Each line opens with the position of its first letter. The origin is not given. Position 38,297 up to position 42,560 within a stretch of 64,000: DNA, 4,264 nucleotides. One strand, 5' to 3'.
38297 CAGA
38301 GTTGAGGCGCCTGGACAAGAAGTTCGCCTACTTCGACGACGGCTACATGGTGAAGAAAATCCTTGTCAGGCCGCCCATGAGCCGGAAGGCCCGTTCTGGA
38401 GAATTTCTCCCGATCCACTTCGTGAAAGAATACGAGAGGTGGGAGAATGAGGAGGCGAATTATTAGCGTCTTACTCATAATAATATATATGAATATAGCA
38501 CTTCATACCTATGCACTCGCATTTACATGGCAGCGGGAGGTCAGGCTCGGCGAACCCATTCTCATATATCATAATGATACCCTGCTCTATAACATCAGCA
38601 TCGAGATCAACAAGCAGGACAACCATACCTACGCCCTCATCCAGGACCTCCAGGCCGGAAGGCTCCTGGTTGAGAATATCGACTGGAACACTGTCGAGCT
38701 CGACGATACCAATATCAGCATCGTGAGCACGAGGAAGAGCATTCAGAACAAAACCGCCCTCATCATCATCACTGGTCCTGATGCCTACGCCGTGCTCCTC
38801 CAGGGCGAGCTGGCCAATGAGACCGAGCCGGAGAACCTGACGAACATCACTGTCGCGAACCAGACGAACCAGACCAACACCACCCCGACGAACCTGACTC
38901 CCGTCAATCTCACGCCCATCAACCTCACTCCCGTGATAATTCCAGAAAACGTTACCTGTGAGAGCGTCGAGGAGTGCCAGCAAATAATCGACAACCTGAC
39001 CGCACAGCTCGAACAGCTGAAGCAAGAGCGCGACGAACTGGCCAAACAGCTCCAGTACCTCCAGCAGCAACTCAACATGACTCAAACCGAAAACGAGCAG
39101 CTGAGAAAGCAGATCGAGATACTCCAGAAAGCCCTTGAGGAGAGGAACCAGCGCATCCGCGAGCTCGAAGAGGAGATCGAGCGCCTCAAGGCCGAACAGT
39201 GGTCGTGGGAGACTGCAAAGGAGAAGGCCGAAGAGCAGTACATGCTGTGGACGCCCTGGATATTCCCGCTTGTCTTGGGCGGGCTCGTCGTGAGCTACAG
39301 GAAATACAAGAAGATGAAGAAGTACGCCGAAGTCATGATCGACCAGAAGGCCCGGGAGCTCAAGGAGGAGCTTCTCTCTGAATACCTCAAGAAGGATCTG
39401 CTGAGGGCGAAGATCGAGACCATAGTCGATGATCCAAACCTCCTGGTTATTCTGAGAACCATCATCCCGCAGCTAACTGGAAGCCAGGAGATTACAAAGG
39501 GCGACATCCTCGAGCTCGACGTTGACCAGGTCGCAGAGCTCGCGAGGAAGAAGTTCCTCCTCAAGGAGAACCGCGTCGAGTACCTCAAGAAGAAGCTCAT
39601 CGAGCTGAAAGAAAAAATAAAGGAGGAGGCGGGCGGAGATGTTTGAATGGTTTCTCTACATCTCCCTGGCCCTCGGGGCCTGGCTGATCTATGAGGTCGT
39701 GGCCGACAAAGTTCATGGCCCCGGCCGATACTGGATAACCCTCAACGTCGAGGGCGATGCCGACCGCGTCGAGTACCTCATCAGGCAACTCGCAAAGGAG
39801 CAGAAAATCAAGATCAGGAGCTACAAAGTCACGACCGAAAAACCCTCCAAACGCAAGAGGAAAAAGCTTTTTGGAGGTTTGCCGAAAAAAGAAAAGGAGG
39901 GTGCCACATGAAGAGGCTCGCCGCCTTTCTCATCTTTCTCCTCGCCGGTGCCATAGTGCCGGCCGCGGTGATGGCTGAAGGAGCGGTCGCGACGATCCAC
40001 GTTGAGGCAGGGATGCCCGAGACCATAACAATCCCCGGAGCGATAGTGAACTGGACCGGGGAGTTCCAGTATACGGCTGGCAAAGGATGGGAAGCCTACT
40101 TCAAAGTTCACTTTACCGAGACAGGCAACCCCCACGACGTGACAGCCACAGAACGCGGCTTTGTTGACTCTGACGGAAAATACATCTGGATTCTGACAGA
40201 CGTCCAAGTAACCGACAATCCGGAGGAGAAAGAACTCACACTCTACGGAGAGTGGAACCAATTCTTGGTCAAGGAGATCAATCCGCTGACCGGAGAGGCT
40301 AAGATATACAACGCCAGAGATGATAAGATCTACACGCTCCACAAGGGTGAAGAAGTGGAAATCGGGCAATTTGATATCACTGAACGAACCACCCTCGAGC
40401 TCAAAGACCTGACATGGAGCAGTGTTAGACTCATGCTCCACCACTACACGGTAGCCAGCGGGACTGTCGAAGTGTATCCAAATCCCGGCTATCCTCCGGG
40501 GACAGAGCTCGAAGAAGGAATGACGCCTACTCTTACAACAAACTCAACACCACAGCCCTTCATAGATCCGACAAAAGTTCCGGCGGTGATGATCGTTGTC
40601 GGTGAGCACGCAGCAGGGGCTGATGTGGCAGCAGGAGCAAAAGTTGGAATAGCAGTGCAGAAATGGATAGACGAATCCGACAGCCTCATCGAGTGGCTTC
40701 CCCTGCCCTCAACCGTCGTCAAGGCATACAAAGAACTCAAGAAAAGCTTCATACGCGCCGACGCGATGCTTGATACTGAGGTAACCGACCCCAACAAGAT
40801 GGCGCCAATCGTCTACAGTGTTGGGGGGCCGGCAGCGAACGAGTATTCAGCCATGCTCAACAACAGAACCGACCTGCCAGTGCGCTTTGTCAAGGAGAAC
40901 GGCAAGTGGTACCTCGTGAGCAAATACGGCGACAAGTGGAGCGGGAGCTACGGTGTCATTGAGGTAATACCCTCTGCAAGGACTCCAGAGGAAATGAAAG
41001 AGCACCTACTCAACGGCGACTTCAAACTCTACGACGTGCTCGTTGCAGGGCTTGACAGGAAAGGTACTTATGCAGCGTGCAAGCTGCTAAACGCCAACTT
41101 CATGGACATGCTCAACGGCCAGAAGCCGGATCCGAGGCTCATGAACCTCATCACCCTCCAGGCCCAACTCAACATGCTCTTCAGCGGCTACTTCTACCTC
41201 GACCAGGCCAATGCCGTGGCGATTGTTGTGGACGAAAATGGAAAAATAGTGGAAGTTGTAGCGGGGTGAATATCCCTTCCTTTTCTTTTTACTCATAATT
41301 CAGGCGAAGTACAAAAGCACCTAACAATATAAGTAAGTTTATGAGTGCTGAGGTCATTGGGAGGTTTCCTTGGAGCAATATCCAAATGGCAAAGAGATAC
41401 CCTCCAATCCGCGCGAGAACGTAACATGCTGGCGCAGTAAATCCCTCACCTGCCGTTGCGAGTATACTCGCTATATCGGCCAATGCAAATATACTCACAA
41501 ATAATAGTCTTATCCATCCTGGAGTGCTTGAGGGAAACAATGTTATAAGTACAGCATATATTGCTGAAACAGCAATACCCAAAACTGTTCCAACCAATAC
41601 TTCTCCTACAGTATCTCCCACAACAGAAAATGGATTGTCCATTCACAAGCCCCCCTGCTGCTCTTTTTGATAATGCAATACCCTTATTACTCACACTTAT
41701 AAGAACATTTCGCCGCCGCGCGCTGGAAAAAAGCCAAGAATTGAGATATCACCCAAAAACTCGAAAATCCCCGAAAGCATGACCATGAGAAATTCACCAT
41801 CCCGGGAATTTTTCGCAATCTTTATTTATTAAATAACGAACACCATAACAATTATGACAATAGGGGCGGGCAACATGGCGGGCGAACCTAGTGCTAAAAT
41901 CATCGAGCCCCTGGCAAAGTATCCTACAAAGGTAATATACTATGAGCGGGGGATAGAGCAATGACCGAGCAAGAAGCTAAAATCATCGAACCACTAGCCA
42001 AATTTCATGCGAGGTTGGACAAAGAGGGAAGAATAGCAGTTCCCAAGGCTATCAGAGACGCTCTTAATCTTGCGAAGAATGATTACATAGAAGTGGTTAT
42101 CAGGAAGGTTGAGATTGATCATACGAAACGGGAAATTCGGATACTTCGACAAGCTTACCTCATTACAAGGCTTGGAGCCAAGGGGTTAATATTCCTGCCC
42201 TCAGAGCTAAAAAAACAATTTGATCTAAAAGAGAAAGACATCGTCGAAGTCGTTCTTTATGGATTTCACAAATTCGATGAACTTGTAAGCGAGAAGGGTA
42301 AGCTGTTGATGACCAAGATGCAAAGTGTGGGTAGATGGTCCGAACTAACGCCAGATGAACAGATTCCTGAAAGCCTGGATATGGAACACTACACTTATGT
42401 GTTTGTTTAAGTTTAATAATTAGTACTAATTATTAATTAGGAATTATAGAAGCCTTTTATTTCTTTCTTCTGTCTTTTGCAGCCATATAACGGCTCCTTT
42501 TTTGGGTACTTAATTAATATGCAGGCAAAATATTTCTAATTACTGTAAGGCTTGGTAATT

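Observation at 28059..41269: Seventeen-gene co-directional envelope module: candidate uncharacterised archaeal DNA-transfer or particle/vesicle-forming machine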

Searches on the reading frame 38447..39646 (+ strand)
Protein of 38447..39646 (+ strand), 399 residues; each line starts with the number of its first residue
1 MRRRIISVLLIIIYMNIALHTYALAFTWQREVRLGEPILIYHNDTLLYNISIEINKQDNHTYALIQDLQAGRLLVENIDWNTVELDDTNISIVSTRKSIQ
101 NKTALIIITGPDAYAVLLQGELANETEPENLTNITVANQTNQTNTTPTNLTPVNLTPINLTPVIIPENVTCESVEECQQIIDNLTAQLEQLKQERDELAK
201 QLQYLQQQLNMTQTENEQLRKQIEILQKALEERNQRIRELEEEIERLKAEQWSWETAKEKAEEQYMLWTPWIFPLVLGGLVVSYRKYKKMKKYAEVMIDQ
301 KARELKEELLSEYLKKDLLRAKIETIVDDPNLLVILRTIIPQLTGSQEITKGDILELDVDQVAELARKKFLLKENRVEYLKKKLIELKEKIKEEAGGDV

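Call 6: search_protein_families(library=pfam, max_evalue=0.1, proteins=[window:38447-39646:+])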
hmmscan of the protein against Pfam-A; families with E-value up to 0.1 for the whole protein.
window:38447-39646:+ (399 aa): 17 families
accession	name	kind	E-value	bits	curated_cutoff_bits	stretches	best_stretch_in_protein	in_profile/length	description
PF14932.11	HAUS-augmin3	-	0.00016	21.7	29.4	1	170-250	64-144/260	HAUS augmin-like complex subunit 3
PF08614.16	ATG16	-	0.00022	21.9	33.7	1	113-248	23-157/200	Autophagy protein 16 (ATG16)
PF17078.10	SHE3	-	0.0028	17.8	30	1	175-257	6-88/228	SWI5-dependent HO expression protein 3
PF02601.20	Exonuc_VII_L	-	0.0038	17.2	35.9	1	175-251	150-228/315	Exonuclease VII, large subunit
PF17675.6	APG6_N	-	0.0062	17.4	45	1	177-264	6-96/132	Apg6 coiled-coil region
PF25762.1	HAUS1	-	0.0063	16.8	40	1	170-250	119-199/236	HAUS augmin-like complex subunit 1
PF02181.28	FH2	-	0.0067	16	34.8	1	176-249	266-339/372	Formin Homology 2 Domain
PF01496.24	V_ATPase_I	-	0.0081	14.6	30.7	1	176-253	66-147/815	V-type ATPase 116kDa subunit family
PF11932.13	DUF3450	-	0.0097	15.7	32.6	1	172-249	16-93/241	Protein of unknown function (DUF3450)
PF24319.2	DUF7491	-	0.012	16.3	30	1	208-263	1-56/90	Coiled-coil region of unknown function (DUF7491)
PF25450.1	Rab11-FIP3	-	0.017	15.9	31.9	1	178-246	53-121/125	Rab11-FIP3-like domain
PF07851.19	TMEM120A-B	-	0.02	14.6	29.8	1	174-260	4-91/324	TMEM120A/B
PF07889.17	DUF1664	-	0.023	15.1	34.6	1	177-249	43-122/124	Protein of unknown function (DUF1664)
PF18595.6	Nuf2_DHR10-like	-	0.024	15.2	28.4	1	172-239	50-117/117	Nuf2, DHR10-like domain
PF02074.21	Peptidase_M32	-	0.029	13.5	25.1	1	172-275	30-128/489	Carboxypeptidase Taq (M32) metallopeptidase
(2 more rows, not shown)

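Call 15: search_protein_families(library=phrogs, max_evalue=0.01, proteins=[window:38447-39646:+])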
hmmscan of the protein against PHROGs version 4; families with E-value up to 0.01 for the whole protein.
window:38447-39646:+ (399 aa): 11 families
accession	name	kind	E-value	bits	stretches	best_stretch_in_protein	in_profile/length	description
phrog_10613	-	tail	1.5e-06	29.3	1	174-287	68-153/237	tail length tape measure protein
phrog_6631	-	unknown function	0.00024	21.7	1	174-261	36-121/251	-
phrog_5218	-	unknown function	0.0008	18.6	1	175-262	67-158/1599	-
phrog_13113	-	unknown function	0.0011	20.5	1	177-250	74-133/134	-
phrog_167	-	tail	0.0017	17.1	1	174-291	69-192/1555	tail length tape measure protein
phrog_12706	-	tail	0.0024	17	1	170-248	593-672/1244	tail length tape measure protein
phrog_1009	-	unknown function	0.0025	18.8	1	179-246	34-101/103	-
phrog_15609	-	unknown function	0.0029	18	1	167-262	108-209/316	-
phrog_89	-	lysis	0.0044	18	1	179-248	22-98/143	Rz-like spanin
phrog_1068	-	tail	0.0077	16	0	179-258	9-81/706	tail length tape measure protein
phrog_1193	-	other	0.0085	17.1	0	217-282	16-64/76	hemolysin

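Call 61: search_protein_families(library=ncbifam, max_evalue=0.01, proteins=[window:38447-39646:+])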
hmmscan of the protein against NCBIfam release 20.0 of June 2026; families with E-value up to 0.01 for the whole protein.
window:38447-39646:+ (399 aa): 13 families
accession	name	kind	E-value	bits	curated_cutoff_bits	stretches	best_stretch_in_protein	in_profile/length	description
TIGR03495.1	phage_LysB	equivalog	3.7e-06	27.3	92.75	1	169-248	16-95/135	Rz-like lysis system protein LysB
TIGR02168.1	SMC_prok_B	equivalog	5.2e-06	24.5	567.35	1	171-264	231-324/1181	chromosome segregation protein SMC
NF052320.1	Cbp1_fam_LP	subfamily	7.4e-06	25.7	90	1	174-246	80-148/286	Cbp1 family collagen-binding glycoprotein adhesin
TIGR04523.1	Mplasa_alph_rch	subfamily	4.2e-05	21.7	270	1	176-264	381-469/745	helix-rich protein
NF038218.1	IcmG_DotF_IVB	equivalog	6.3e-05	22.8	200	1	135-244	84-189/266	type IVB secretion system protein IcmG/DotF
TIGR01069.2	mutS2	equivalog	0.00018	20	400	1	172-263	513-605/790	endonuclease MutS2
NF002572.0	PRK02224.1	equivalog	0.0003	19.2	1087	1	170-264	466-559/888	DNA double-strand break repair ATPase Rad50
TIGR04211.1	SH3_and_anchor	equivalog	0.00095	18.8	65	1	170-264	64-161/198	TIGR04211 family SH3 domain-containing protein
NF047362.1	CT392_fam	equivalog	0.0016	17.4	160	1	124-247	47-182/383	CT392 family protein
NF006543.0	PRK09039.1-2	equivalog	0.0024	17.7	305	1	184-261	45-122/350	peptidoglycan -binding protein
NF009344.0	PRK12705.1-1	equivalog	0.0027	16.4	831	1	178-263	98-187/572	hypothetical protein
NF041120.1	RqcH_arch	equivalog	0.0033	16.2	400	1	123-264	207-351/645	ribosome rescue protein RqcH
NF052326.1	anti_RE_DarA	equivalog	0.0093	14.6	350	0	176-251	206-281/654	antirestriction phage head protein DarA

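Call 62: search_protein_families(library=padloc, max_evalue=0.01, proteins=[window:38447-39646:+])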
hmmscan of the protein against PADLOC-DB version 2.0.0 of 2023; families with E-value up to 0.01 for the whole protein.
window:38447-39646:+ (399 aa): 16 families
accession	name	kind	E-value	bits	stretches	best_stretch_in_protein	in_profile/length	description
PDLC00580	JetC3|JetC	-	1.6e-05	21.4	1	172-264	319-411/1068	DUF3584 domain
PDLC03924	MkoC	-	2.7e-05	20.5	1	176-313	399-520/1136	-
PDLC02730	PbeC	-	5.6e-05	20.1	1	172-261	404-496/651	PbeC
PDLC03863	LmuB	-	8.9e-05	19.4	1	171-261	334-424/610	-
PDLC00006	DruC1|DruC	-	0.00032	17.3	1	169-261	214-309/626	Unknown function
PDLC00582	JetC3|JetC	-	0.00035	16.5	1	175-349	406-578/1472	DUF3584 domain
PDLC00518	JetC1|JetC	-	0.00048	16.1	1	173-251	313-392/1112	DUF3584 domain; MukB-like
PDLC02747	PbeC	-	0.00061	16.8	1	173-252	219-297/632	PbeC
PDLC03864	LmuB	-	0.00063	16.4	1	173-261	398-485/657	-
PDLC00507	JetC1|JetC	-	0.00083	15.8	1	171-263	724-810/1215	DUF3584 domain; MukB-like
PDLC00025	DruG2|DruG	-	0.00086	16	1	175-266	348-439/704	Unknown function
PDLC02714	PbeC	-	0.00087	16.2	1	176-265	365-455/651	PbeC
PDLC03839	LeoA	-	0.001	16.3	1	174-263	262-352/559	-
PDLC03868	LmuB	-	0.001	15.4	1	173-263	622-715/1035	-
PDLC04886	PDC-S06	-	0.0021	14.9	1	171-254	314-399/727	-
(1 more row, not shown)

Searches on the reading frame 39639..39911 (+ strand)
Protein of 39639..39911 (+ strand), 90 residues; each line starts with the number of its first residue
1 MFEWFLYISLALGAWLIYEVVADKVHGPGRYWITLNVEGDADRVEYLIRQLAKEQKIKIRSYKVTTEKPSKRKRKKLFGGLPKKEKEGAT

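Call 6: search_protein_families(library=pfam, max_evalue=0.1, proteins=[window:39639-39911:+])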
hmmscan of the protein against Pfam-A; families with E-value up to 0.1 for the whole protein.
window:39639-39911:+ (90 aa): 2 families
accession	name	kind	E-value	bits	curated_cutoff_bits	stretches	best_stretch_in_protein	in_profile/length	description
PF13710.12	ACT_5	-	0.012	15.8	27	1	25-53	28-55/62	ACT domain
PF24650.2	TT1_Tal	-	0.025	14.6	27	1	28-59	48-79/90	Tal, N-terminal tail tube TT1 domain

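Call 119: search_protein_families(library=phrogs, max_evalue=0.01, proteins=[window:39639-39911:+])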
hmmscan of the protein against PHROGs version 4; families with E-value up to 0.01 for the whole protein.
window:39639-39911:+ (90 aa): 0 families

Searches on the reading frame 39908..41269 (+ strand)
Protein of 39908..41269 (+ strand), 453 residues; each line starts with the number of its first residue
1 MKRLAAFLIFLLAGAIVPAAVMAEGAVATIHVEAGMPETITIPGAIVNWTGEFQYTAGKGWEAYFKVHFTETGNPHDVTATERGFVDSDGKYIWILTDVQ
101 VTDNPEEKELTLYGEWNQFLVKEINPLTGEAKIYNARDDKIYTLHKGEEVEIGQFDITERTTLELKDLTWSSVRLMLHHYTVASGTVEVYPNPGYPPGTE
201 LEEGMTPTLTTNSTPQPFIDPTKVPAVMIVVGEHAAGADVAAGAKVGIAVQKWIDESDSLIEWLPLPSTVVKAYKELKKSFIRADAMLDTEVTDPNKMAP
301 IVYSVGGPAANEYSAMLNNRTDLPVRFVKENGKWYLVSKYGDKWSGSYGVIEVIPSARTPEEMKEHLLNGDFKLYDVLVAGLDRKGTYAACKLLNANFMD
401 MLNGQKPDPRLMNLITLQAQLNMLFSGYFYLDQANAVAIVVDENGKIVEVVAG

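Call 6: search_protein_families(library=pfam, max_evalue=0.1, proteins=[window:39908-41269:+])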
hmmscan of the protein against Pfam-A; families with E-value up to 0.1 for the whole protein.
window:39908-41269:+ (453 aa): 3 families
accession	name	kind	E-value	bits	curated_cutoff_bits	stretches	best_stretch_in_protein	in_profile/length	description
PF05124.17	S_layer_C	-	3.5e-08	33.7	23.9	1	285-394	96-173/177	S-layer like family, outer domain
PF08447.18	PAS_3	-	0.055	14.2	25.6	0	84-109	57-82/89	PAS fold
PF06347.19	SH3_4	-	0.088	13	24.1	0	313-341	15-44/56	Bacterial SH3 domain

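Call 15: search_protein_families(library=phrogs, max_evalue=0.01, proteins=[window:39908-41269:+])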
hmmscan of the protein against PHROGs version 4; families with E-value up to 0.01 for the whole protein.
window:39908-41269:+ (453 aa): 0 families

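Call 61: search_protein_families(library=ncbifam, max_evalue=0.01, proteins=[window:39908-41269:+])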
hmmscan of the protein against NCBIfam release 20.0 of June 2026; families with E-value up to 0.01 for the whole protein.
window:39908-41269:+ (453 aa): 1 family
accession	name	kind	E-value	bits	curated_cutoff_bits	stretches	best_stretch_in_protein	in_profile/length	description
TIGR01564.1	S_layer_MJ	subfamily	0.00027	19.7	25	0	280-394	485-567/571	S-layer protein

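Call 62: search_protein_families(library=padloc, max_evalue=0.01, proteins=[window:39908-41269:+])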
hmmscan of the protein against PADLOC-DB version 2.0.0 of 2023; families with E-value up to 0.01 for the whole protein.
window:39908-41269:+ (453 aa): 0 families

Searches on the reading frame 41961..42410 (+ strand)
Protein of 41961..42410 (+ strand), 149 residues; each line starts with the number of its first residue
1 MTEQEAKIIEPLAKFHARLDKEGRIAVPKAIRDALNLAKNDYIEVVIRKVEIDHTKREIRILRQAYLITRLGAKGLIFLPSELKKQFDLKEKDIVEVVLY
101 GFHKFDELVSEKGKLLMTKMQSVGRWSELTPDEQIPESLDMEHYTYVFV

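Call 6: search_protein_families(library=pfam, max_evalue=0.1, proteins=[window:41961-42410:+])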
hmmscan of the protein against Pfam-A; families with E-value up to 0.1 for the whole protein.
window:41961-42410:+ (149 aa): 4 families
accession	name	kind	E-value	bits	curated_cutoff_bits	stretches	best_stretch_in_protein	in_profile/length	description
PF04014.23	MazE_antitoxin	-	6.3e-09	36.1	24.7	2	20-47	5-32/48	Antidote-toxin recognition MazE, bacterial antitoxin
PF02381.23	MraZ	-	0.0004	20.7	23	1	18-39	9-30/72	MraZ protein, putative antitoxin-like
PF03152.21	UFD1_N1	-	0.0031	17.5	29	0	20-46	66-92/97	Ubiquitin fusion degradation protein UFD1, N-terminal subdomain 1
PF15937.10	PrlF_antitoxin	-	0.025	15.2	32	0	18-48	3-33/99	prlF antitoxin for toxin YhaV_toxin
